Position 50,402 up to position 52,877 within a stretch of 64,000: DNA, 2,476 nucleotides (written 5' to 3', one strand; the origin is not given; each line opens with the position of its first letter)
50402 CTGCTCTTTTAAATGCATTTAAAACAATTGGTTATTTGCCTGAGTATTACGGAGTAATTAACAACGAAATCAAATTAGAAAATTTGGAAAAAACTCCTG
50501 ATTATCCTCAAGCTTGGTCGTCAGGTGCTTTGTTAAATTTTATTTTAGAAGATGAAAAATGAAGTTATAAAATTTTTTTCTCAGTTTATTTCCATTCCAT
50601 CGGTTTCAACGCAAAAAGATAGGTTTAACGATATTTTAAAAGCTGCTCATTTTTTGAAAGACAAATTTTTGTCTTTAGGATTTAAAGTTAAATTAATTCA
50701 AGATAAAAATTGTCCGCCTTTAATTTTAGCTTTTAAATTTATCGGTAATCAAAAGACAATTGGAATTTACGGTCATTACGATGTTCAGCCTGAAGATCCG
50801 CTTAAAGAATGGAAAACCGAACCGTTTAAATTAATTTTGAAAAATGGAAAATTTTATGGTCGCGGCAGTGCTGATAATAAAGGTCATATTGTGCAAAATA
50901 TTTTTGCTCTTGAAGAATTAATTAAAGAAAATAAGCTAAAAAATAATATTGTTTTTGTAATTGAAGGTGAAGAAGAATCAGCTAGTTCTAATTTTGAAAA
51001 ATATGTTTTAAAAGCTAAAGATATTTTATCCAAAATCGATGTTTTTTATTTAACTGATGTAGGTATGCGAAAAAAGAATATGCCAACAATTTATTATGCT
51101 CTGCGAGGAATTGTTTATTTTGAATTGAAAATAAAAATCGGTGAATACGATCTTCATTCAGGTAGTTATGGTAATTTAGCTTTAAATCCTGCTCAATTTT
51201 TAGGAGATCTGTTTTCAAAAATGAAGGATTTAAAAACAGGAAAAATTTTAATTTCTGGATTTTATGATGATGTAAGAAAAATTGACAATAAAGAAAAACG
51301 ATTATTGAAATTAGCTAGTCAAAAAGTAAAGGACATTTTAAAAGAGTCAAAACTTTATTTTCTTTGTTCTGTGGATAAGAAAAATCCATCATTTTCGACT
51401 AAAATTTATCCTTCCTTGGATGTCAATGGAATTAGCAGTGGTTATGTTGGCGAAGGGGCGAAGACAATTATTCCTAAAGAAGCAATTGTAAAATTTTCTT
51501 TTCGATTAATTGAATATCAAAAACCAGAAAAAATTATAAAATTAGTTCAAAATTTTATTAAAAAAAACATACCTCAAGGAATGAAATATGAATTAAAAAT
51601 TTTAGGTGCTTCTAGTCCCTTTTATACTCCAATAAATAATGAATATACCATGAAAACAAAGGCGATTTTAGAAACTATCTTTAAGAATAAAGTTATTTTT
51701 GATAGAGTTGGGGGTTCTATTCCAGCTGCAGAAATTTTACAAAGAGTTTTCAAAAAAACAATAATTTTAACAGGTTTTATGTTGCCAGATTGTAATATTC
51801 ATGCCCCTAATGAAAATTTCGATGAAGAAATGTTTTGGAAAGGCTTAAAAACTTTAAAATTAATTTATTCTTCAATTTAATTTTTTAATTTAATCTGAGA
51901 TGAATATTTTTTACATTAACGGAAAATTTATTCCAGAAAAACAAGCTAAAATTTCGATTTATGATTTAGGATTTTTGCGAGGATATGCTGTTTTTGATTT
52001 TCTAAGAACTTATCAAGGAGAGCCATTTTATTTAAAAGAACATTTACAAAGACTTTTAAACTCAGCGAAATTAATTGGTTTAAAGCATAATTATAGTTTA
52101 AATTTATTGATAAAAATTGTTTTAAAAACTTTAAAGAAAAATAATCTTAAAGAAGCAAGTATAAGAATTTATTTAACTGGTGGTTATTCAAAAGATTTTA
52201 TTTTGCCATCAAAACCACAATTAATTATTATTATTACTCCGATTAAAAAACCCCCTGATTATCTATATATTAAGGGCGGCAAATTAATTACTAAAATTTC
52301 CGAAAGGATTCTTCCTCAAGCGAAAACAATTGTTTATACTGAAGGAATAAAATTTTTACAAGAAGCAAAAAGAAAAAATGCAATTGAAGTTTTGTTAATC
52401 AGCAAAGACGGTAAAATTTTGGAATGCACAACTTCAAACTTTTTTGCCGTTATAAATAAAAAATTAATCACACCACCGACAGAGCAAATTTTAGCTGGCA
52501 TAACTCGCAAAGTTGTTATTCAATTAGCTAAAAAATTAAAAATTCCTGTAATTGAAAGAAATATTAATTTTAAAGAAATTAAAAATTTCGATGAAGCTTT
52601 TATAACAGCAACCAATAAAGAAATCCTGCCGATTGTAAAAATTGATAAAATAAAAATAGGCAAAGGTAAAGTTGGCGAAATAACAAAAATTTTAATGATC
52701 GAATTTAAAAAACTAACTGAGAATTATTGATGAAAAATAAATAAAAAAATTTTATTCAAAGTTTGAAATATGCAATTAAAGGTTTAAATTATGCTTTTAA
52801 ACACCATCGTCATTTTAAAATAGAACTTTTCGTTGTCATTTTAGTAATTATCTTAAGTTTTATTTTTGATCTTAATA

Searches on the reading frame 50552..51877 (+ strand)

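Call 52: search_protein_families(library=pfam, proteins=[window:50552-51877:+], max_evalue=0.00001)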
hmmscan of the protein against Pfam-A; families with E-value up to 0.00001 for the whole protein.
window:50552-51877:+ (442 aa): 2 families
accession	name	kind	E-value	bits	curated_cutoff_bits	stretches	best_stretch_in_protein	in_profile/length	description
PF01546.33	Peptidase_M20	-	3.8e-27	96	24.6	1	72-437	2-202/206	Peptidase family M20/M25/M40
PF07687.19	M20_dimer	-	1.4e-12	48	21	1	182-342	1-105/107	Peptidase dimerisation domain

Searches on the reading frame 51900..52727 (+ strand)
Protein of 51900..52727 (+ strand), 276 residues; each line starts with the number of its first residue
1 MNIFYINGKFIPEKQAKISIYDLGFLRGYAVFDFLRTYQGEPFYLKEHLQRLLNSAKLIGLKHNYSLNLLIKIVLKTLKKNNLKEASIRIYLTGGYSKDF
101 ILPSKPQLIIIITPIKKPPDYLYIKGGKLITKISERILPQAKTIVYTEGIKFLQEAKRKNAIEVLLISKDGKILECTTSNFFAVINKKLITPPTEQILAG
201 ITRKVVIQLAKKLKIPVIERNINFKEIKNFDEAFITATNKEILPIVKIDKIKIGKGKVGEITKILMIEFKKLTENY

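Call 52: search_protein_families(library=pfam, proteins=[window:51900-52727:+], max_evalue=0.00001)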
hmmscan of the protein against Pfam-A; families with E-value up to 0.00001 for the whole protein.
window:51900-52727:+ (276 aa): 1 family
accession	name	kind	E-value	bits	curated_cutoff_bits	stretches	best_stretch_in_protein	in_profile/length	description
PF01063.24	Aminotran_4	-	3.8e-54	184.3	28.5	1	31-248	2-223/223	Amino-transferase class IV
